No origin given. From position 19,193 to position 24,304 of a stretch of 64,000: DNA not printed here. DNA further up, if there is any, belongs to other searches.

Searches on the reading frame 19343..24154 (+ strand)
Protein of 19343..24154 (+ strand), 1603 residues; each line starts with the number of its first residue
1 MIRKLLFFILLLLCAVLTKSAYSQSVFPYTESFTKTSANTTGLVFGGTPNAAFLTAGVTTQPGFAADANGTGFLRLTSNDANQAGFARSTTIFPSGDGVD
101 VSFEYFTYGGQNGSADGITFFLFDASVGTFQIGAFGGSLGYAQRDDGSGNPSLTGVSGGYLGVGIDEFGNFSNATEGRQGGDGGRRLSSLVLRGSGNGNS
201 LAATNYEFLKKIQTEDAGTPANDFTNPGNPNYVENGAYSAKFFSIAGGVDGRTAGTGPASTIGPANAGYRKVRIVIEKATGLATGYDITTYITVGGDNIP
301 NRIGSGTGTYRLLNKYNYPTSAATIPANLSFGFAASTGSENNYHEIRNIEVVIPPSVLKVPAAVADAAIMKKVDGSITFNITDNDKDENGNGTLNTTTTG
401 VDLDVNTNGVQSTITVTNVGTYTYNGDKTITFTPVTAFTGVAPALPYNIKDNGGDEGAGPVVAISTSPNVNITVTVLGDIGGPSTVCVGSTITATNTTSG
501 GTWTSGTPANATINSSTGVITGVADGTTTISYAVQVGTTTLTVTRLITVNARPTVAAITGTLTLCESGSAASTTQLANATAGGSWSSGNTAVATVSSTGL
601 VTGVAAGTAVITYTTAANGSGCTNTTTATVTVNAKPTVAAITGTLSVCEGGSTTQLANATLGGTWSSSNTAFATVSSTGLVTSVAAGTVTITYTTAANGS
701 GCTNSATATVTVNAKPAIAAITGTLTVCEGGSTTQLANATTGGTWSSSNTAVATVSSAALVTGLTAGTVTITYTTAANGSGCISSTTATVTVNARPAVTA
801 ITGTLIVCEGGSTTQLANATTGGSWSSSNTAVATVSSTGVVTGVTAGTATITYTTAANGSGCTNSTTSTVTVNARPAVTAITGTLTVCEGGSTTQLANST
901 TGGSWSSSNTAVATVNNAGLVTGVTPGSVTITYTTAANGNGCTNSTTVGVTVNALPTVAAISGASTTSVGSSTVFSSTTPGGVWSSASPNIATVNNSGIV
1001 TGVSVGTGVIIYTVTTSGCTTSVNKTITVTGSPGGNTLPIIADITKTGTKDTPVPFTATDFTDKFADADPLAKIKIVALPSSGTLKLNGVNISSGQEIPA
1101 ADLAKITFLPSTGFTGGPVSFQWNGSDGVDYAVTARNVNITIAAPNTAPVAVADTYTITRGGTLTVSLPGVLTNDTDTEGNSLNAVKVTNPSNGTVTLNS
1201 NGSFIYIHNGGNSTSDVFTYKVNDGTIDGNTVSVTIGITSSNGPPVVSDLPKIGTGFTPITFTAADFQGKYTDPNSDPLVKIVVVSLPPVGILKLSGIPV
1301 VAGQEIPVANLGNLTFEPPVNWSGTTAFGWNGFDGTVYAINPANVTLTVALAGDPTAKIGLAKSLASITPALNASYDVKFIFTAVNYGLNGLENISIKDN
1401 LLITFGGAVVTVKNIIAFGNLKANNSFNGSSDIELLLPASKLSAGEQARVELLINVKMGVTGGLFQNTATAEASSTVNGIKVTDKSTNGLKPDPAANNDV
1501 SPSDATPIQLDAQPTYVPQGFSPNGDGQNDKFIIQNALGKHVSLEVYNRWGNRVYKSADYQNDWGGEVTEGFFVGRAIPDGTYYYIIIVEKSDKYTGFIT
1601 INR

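Call 54: search_protein_families(library=pfam, proteins=[window:19343-24154:+], max_evalue=0.01)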
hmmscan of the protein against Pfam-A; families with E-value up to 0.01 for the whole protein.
window:19343-24154:+ (1603 aa): 9 families
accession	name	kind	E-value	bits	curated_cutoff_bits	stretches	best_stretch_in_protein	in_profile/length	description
PF02368.24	Big_2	-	4.6e-32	110.2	22.8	5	897-937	29-70/79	Bacterial Ig-like domain (group 2)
PF13585.12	CHU_C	-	1.6e-21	76.6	27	1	1517-1601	3-86/86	CHU_C Type IX secretion signal domain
PF17803.7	Cadherin_4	-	9.5e-20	71.3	25.1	2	1137-1206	2-71/71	Bacterial cadherin-like domain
PF17963.7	Big_9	-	1.5e-15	58.3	23.6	1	1146-1236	1-88/89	Bacterial Ig domain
PF17892.7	Cadherin_5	-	2.8e-11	43.5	26.5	2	1146-1236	2-95/98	Cadherin-like domain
PF25354.1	Ig_NUP210_16th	-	1.8e-09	37.4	27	0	816-856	22-64/72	NUP210-like, Ig-like domain 16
PF19076.6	CshA_repeat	-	1.8e-06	29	27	1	389-456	27-94/103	Surface adhesin CshA repetitive domain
PF22359.2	Big-like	-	1.1e-05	26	27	0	986-1012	7-33/48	Bacterial Ig-like domain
PF16184.11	Cadherin_3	-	0.0007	20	25.5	0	1172-1236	25-104/106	Cadherin-like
